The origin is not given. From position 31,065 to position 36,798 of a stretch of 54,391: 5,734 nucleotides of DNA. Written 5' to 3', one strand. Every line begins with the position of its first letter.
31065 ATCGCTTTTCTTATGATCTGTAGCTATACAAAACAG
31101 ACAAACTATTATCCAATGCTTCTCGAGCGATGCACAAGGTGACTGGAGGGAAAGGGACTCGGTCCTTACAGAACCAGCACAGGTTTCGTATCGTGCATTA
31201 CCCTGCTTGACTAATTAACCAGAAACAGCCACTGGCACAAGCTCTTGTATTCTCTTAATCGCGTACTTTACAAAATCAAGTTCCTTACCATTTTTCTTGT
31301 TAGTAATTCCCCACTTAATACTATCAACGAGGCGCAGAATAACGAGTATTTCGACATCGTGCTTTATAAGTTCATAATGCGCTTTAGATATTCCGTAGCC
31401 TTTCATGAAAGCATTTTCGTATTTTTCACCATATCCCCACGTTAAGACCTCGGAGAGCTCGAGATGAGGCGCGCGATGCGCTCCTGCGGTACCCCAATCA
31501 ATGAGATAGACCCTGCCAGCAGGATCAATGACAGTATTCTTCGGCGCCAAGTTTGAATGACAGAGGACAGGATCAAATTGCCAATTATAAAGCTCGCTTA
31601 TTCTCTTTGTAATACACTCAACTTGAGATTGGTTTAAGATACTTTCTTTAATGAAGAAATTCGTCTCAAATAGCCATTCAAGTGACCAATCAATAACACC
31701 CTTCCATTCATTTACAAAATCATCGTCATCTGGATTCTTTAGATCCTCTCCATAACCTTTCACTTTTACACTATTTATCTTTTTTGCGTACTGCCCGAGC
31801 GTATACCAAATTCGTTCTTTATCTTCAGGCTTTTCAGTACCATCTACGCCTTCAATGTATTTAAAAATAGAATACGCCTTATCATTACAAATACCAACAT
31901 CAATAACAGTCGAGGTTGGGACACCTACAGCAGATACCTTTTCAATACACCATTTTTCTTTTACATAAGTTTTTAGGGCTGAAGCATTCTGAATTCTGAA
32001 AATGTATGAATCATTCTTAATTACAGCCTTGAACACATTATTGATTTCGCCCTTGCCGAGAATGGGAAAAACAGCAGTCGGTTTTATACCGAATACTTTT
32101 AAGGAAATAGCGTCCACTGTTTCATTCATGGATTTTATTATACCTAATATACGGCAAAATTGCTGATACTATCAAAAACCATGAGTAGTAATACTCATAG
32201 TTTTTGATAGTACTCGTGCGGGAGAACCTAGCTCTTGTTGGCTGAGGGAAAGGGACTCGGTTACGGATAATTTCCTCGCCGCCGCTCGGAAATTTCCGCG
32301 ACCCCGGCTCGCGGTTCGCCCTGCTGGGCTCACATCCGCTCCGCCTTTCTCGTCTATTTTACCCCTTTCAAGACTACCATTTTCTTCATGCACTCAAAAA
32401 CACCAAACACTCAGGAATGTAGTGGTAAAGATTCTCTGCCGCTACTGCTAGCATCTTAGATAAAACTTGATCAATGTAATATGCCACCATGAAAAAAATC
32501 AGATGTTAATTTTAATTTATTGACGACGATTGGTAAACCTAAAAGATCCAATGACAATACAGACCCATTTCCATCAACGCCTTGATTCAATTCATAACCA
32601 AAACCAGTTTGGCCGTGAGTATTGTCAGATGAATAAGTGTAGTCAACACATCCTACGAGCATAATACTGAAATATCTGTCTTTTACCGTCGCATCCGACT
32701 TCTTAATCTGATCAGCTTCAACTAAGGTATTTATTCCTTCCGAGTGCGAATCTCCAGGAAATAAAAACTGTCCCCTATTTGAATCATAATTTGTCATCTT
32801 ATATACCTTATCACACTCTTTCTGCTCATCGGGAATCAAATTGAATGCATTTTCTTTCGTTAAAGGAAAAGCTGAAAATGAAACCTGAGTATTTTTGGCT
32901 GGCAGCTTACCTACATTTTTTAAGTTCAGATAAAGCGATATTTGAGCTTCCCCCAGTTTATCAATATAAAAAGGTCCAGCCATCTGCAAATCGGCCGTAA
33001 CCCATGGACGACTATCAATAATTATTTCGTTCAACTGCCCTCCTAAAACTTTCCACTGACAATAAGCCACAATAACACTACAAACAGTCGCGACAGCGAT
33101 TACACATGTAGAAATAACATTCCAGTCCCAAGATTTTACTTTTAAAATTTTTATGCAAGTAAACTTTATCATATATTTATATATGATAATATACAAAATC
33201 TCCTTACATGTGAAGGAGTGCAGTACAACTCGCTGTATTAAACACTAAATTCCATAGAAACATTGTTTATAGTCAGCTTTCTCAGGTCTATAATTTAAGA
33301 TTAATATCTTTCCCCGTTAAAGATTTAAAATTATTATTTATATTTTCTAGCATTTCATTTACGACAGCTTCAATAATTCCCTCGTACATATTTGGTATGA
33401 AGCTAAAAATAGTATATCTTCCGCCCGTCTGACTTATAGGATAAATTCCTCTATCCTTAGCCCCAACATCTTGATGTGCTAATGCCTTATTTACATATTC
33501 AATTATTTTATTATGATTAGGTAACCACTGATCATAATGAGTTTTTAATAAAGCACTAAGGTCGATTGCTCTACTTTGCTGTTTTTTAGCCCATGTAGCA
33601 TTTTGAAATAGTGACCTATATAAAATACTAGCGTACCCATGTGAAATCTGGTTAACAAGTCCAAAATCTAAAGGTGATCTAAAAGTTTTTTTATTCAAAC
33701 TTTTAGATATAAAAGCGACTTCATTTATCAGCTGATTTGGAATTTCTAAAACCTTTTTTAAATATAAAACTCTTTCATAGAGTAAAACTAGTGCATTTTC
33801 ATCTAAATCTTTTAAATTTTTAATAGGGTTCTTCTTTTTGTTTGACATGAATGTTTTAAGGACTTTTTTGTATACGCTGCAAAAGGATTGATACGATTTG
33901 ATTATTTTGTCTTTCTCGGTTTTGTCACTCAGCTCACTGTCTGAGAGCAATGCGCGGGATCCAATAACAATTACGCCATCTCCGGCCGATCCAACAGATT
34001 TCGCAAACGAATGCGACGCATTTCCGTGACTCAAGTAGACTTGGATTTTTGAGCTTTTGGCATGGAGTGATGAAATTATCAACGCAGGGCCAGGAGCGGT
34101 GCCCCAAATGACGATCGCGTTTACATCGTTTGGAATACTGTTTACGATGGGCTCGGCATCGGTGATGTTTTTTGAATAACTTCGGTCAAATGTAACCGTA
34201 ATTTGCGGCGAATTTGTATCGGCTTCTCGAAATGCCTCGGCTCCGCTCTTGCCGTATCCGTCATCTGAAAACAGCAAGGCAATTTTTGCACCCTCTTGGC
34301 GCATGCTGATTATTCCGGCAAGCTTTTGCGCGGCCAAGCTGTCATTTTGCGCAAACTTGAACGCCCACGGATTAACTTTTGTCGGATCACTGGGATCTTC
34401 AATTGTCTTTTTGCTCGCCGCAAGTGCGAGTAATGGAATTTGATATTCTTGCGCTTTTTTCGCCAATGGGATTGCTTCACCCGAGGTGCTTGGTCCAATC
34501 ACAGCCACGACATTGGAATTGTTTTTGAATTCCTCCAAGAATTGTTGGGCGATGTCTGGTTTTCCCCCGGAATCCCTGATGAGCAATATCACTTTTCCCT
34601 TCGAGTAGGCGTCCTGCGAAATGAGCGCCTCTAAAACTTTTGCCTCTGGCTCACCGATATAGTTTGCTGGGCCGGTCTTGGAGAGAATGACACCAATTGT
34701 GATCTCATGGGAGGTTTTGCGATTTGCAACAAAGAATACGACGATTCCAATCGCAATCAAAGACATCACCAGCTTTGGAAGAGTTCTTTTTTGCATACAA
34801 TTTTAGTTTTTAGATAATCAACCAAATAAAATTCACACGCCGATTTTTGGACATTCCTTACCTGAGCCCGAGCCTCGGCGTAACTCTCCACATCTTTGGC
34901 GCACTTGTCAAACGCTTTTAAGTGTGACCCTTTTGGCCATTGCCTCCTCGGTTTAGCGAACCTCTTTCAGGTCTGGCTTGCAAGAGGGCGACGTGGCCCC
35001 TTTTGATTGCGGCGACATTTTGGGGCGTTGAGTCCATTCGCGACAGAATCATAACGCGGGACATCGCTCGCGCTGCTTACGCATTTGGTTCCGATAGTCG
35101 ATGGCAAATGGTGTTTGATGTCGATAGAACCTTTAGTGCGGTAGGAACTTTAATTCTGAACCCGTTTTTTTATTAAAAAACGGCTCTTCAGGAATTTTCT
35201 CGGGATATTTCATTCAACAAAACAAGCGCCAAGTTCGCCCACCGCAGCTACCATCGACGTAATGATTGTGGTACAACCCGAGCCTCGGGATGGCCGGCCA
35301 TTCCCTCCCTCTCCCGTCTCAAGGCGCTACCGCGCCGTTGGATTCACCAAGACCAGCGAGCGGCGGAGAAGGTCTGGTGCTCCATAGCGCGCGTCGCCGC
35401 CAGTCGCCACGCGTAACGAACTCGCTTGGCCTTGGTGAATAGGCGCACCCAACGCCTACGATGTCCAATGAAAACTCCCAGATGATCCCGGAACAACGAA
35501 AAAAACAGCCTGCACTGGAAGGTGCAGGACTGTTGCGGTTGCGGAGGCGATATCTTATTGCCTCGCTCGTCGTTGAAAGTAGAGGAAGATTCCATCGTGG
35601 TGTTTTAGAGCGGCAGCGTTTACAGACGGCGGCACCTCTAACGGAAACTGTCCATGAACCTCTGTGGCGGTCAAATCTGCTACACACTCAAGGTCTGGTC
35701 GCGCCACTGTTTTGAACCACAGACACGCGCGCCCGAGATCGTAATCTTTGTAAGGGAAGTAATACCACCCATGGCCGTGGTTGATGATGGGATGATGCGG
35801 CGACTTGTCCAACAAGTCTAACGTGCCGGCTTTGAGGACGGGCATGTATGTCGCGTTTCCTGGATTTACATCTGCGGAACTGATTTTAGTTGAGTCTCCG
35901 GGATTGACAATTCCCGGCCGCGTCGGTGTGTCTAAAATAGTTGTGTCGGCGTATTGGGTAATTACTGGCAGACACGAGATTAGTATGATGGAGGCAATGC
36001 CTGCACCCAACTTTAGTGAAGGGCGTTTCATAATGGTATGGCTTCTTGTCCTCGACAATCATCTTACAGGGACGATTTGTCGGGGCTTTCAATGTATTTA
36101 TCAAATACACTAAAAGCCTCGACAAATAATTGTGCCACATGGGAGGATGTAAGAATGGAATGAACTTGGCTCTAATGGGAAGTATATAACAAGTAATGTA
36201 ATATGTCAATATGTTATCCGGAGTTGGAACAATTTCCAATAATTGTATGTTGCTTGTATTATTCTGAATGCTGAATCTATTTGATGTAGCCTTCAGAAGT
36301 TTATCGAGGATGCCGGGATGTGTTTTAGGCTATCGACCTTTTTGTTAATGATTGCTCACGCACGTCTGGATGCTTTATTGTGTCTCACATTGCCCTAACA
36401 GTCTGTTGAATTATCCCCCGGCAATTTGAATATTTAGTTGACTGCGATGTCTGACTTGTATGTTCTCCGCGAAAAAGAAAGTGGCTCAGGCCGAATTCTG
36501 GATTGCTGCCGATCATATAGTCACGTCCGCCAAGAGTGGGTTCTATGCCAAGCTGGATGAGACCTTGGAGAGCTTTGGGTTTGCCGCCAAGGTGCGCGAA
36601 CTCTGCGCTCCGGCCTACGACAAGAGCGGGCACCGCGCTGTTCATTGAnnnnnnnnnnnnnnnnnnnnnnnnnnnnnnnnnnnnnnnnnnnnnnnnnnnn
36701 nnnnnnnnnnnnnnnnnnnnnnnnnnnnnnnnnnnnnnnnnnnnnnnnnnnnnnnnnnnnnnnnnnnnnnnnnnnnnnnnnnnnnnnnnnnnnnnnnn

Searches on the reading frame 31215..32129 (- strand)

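Call 13: search_protein_families(library=pfam, proteins=[window:31215-32129:-], max_evalue=0.01)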
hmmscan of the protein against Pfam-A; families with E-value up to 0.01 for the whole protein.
window:31215-32129:- (304 aa): 2 families
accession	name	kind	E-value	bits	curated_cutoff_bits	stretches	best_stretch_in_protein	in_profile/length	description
PF01636.29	APH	-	2.3e-11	44.4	23.2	1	24-246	5-230/239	Phosphotransferase enzyme family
PF03881.20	Fructosamin_kin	-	7.6e-07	29.1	22.4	1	25-237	26-237/288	Fructosamine kinase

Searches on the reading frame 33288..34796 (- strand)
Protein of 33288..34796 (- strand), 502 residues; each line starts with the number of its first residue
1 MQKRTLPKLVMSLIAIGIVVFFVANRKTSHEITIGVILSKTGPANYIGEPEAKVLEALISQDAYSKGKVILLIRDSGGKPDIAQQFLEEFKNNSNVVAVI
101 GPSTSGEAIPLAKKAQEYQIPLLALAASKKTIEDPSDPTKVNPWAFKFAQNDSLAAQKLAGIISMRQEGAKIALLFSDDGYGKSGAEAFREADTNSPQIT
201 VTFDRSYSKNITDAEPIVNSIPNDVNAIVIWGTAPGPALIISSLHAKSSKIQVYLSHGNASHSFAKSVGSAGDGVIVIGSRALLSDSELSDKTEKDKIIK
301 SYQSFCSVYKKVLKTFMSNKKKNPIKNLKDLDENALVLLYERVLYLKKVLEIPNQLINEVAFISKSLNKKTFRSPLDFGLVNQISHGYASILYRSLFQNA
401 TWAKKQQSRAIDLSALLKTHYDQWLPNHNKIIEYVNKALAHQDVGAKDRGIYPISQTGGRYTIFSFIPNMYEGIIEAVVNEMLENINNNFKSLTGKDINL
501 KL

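Call 13: search_protein_families(library=pfam, proteins=[window:33288-34796:-], max_evalue=0.01)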
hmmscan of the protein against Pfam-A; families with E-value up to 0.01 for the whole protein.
window:33288-34796:- (502 aa): 2 families
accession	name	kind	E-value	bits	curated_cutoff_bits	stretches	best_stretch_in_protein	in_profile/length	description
PF13458.12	Peripla_BP_6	-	5.5e-20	72.7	31.7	1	31-254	1-223/343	Periplasmic binding protein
PF01094.35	ANF_receptor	-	1.5e-16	60.9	25.4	1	66-222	21-170/353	Receptor family ligand binding region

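Call 25: list_cluster_members(proteins=[P0001, window:33288-34796:-, window:39201-40682:-, window:41459-43066:-, window:31215-32129:-, window:36460-36648:+, window:35555-36058:-])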
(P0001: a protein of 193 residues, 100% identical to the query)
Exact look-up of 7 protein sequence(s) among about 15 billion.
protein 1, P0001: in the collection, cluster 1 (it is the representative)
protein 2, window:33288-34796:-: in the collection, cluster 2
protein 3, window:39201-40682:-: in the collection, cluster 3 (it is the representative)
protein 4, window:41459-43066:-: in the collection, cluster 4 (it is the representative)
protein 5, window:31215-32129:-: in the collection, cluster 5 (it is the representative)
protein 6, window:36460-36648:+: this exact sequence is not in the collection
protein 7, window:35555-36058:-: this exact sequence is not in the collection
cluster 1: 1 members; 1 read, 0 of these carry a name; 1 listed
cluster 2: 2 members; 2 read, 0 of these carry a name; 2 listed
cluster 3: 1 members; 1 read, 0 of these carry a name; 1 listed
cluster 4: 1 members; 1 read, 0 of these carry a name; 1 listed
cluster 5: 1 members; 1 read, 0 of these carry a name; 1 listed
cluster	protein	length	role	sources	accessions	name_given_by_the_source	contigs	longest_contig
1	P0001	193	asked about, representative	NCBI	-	-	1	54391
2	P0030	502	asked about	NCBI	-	-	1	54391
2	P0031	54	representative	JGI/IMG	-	-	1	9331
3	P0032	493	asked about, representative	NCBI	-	-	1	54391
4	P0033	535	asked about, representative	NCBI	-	-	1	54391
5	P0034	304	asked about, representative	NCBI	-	-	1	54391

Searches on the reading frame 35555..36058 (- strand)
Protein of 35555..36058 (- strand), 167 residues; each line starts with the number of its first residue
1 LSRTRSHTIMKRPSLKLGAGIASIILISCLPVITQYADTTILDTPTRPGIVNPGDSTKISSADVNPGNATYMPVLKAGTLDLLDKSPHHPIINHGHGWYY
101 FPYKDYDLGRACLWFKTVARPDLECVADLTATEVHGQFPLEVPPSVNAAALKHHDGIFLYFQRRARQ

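Call 13: search_protein_families(library=pfam, proteins=[window:35555-36058:-], max_evalue=0.01)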
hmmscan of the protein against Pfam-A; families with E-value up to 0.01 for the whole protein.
window:35555-36058:- (167 aa): 0 families

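Call 16: search_protein_families(library=ncbifam, proteins=[window:35555-36058:-], max_evalue=1)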
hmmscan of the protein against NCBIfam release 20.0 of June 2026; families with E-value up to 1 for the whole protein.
window:35555-36058:- (167 aa): 0 families

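Call 96: search_protein_families(library=pfam, proteins=[window:35555-36058:-], max_evalue=0.1)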
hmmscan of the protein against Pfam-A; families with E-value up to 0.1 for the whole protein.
window:35555-36058:- (167 aa): 0 families

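Call 97: search_dna_similar(query=window:35555-36058:-, collection=plasmids, mode=protein, max_evalue=0.001, max_rows=6)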
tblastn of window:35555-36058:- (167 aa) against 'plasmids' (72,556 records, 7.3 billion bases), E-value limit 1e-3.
No match.

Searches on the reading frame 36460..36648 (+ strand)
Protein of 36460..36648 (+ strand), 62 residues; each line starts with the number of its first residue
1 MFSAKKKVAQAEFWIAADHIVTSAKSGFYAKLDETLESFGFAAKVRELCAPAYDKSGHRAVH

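Call 13: search_protein_families(library=pfam, proteins=[window:36460-36648:+], max_evalue=0.01)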
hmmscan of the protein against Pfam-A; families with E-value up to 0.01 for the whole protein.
window:36460-36648:+ (62 aa): 0 families

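Call 16: search_protein_families(library=ncbifam, proteins=[window:36460-36648:+], max_evalue=1)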
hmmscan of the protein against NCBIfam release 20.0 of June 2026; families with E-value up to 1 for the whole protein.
window:36460-36648:+ (62 aa): 0 families

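Call 26: search_dna_similar(query=window:36460-36645:+, collection=plasmids, mode=protein, max_evalue=0.01, max_rows=10)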
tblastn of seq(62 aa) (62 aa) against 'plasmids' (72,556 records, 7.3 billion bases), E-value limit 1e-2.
No match.

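Call 60: search_protein_representatives(protein=window:36460-36648:+)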
Query: 62 residues. Proteins with E-value up to 0.001 (for the whole library): 89; up to 1e-10: 20; up to 1e-30: 0. The best 89 are listed.
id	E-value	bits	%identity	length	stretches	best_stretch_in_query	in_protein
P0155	3.6e-23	96.3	84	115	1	1-57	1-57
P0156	3.7e-22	93.1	81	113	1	1-57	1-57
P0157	9.9e-22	91.8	81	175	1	1-57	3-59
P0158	2.9e-21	90.3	79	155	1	1-57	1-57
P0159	1.2e-20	88.4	76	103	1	1-58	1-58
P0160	2.4e-20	87.5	77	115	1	1-56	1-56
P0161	1.3e-16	75.8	75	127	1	1-51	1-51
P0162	5.3e-16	73.9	70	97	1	2-54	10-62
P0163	6.4e-16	73.6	68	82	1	1-53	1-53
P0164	1.2e-15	72.8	64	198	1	2-57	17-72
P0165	2.7e-15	71.7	68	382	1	1-57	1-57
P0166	3.3e-15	71.4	80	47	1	1-44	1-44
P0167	1.1e-14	69.7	65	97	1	7-60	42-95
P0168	1.6e-14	69.3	61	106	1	2-57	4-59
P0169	1.7e-14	69.1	68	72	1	2-54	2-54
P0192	2.4e-06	43.7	46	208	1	6-57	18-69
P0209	2.4e-05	40.5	46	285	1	2-57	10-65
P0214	3.8e-05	39.9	46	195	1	5-56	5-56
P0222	1.1e-04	38.5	51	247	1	9-55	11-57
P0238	7.8e-04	35.8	39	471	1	1-59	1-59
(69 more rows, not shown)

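Call 61: search_protein_families(library=pfam, proteins=[P0165, P0238, P0164, P0157, P0209, P0222, P0155, P0158, P0192, P0214], max_evalue=0.001)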
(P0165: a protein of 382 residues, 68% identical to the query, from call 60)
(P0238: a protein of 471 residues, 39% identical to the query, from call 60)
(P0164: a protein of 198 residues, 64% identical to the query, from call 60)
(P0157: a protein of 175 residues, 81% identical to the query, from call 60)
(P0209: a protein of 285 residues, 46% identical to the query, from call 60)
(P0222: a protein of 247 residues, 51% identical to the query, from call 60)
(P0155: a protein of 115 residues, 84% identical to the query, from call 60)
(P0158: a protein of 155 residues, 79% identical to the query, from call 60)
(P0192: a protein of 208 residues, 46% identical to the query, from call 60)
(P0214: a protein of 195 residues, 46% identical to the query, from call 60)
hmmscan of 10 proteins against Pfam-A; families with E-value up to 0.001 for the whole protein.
P0165 (382 aa): 2 families
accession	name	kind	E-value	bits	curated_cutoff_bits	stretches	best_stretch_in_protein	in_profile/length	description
PF05598.16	DUF772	-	3e-19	69.2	23.1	1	59-131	1-72/74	Transposase domain (DUF772)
PF13751.12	DDE_Tnp_1_6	-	3e-08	34.4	25.1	1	242-313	53-124/125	Transposase DDE domain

P0238 (471 aa): 2 families
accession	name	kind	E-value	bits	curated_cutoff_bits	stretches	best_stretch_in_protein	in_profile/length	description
PF05598.16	DUF772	-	1.8e-18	66.8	23.1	1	61-132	1-71/74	Transposase domain (DUF772)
PF01609.27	DDE_Tnp_1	-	6.1e-10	39.6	23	1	225-395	26-200/200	Transposase DDE domain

P0164 (198 aa): 0 families

P0157 (175 aa): 1 family
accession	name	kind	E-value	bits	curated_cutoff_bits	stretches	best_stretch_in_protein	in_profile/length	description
PF05598.16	DUF772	-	4.5e-13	49.4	23.1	1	61-116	1-57/74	Transposase domain (DUF772)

P0209 (285 aa): 1 family
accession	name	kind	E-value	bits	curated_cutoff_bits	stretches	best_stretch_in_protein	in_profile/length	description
PF05598.16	DUF772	-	2.1e-18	66.5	23.1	1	67-138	1-71/74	Transposase domain (DUF772)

P0222 (247 aa): 0 families

P0155 (115 aa): 0 families

P0158 (155 aa): 1 family
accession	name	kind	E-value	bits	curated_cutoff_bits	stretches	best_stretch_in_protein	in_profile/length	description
PF05598.16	DUF772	-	1.1e-17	64.2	23.1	1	59-131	1-72/74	Transposase domain (DUF772)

P0192 (208 aa): 1 family
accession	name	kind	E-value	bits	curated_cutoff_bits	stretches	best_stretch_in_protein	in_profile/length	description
PF05598.16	DUF772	-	9.7e-14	51.6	23.1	1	71-118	1-48/74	Transposase domain (DUF772)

P0214 (195 aa): 2 families
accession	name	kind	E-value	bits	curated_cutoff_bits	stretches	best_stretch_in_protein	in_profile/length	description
PF05598.16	DUF772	-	1.3e-16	60.8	23.1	1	59-130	1-72/74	Transposase domain (DUF772)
PF13751.12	DDE_Tnp_1_6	-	3.2e-06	27.9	25.1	1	117-176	65-124/125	Transposase DDE domain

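Call 92: list_cluster_members(proteins=[P0155, P0156, P0157, P0158, P0159, P0160, P0165, P0164, P0008, P0028])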
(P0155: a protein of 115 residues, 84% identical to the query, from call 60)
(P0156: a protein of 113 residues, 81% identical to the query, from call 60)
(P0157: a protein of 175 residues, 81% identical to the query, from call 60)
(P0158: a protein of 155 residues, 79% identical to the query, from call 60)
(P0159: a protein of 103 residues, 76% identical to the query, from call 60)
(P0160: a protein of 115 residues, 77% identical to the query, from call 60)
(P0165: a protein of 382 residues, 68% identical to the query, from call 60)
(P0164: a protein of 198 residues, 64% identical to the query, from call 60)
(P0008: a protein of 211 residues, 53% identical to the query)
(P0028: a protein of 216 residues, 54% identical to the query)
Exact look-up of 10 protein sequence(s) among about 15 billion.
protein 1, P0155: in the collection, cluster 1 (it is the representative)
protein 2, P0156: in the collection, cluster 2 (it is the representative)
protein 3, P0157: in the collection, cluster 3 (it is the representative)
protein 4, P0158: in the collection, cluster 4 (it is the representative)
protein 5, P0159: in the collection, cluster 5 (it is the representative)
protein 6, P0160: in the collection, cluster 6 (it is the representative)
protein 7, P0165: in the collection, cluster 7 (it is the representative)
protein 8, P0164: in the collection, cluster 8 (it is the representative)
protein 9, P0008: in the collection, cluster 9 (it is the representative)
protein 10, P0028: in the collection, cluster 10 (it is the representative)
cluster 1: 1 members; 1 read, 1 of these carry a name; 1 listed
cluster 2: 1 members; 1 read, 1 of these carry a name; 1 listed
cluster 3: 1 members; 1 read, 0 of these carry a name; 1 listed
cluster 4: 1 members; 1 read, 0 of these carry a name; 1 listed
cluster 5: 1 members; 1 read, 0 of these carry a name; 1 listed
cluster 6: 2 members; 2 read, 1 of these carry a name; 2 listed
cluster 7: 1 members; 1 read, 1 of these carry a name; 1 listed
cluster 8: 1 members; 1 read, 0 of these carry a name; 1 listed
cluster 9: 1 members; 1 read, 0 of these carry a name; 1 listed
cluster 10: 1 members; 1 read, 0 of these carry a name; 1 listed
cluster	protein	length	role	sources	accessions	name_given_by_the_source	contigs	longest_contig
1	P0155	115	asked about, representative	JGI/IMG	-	hypothetical protein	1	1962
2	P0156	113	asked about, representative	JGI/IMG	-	hypothetical protein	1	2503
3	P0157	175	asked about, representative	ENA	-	-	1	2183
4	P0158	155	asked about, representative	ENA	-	-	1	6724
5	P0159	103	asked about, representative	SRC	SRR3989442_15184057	-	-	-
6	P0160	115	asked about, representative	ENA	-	-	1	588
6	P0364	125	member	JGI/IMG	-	hypothetical protein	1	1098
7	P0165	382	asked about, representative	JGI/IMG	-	transposase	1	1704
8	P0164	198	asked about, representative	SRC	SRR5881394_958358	-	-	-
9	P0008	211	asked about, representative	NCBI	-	-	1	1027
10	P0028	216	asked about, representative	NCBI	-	-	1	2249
